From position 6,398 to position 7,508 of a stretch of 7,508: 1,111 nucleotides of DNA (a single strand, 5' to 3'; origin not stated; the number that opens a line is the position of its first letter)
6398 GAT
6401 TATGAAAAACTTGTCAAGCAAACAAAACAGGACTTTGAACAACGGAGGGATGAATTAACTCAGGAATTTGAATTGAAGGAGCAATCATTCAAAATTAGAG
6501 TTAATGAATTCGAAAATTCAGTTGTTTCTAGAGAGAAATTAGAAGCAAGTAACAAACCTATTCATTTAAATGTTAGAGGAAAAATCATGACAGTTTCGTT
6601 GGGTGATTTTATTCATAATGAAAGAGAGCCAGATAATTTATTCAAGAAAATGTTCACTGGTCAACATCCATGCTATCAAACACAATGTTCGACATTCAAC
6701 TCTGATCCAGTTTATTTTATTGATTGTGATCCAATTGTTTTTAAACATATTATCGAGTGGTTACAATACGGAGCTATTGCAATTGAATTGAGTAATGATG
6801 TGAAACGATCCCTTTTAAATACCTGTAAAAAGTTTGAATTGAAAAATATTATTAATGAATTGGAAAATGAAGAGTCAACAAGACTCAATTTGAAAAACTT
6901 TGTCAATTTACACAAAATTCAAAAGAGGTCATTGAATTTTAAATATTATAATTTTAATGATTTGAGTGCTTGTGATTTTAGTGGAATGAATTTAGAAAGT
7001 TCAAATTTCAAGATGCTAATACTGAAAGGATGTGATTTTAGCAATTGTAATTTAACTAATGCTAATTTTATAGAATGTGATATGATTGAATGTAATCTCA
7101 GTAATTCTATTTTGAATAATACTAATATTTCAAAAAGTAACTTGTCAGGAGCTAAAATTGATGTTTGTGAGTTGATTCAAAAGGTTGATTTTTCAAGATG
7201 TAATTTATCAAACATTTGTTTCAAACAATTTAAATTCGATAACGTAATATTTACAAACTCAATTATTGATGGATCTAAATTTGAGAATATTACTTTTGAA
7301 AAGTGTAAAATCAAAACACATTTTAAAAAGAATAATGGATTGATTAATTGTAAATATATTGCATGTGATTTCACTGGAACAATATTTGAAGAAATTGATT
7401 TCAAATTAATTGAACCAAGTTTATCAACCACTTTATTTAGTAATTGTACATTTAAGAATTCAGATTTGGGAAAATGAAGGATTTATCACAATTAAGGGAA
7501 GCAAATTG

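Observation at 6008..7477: Unusual chimeric architecture: TRAF N-terminal module (RING + TRAF zinc finger + coiled coil) fused to a KCTD9/FIP2-like BTB-pentapeptide module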

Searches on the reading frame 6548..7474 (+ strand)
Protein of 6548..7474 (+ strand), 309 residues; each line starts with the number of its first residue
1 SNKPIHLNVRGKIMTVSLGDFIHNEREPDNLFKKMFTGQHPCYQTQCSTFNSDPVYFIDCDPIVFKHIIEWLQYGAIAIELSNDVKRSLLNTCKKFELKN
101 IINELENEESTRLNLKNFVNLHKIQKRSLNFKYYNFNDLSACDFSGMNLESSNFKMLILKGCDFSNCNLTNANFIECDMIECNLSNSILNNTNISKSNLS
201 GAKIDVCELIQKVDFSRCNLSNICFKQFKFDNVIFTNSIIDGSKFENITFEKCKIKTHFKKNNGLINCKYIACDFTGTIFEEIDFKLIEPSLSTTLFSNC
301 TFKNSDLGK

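Call 60: search_solved_structures(query=window:6548-7474:+, max_evalue=0.01, show_alignments=0)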
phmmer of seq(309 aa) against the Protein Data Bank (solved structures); distinct sequences matched with E-value up to 0.01: 36.
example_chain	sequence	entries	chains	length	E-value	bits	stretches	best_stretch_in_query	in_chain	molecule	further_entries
4yfo_A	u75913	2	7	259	1.7e-13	53.7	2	104-205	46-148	beta1_ex1 | 6beta1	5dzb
5dra_A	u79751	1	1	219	2.2e-12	50.1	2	139-235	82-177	3beta1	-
4yei_A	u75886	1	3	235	4.6e-12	49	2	113-204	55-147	beta1mut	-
4yc5_A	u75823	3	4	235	3e-11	46.3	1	104-204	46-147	beta1 | beta1 protein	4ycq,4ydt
5di5_A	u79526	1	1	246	2.1e-10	43.6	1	138-211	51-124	beta1 t801 loop variant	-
5dqa_A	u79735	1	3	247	2.1e-10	43.6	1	138-211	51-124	t3284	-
9ngw_A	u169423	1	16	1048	3.3e-10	42.9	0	134-225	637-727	IcmE (DotG)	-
7muc_AG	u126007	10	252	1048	3.3e-10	42.9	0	134-225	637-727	IcmE protein | IcmE (DotG)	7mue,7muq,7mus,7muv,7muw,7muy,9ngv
5dns_A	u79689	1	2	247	3.3e-10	42.9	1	137-211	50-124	t1428 beta1 loop design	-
5dn0_A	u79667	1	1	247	3.8e-10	42.7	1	138-211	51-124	beta1 t1555 loop variant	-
2bm4_A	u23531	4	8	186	3.8e-10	42.7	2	141-209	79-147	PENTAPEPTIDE REPEAT FAMILY PROTEIN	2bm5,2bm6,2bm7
2j8k_A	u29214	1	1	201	1.2e-08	37.9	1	137-207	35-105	NP275-NP276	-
2xt4_A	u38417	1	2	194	1.9e-08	37.2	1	128-193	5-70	MCBG-LIKE PROTEIN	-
2xt2_A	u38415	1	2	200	2.2e-08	36.9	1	128-193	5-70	MCBG-LIKE PROTEIN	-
3n90_A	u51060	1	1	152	1.2e-07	34.5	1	137-242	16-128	Thylakoid lumenal 15 kDa protein 1, chloroplastic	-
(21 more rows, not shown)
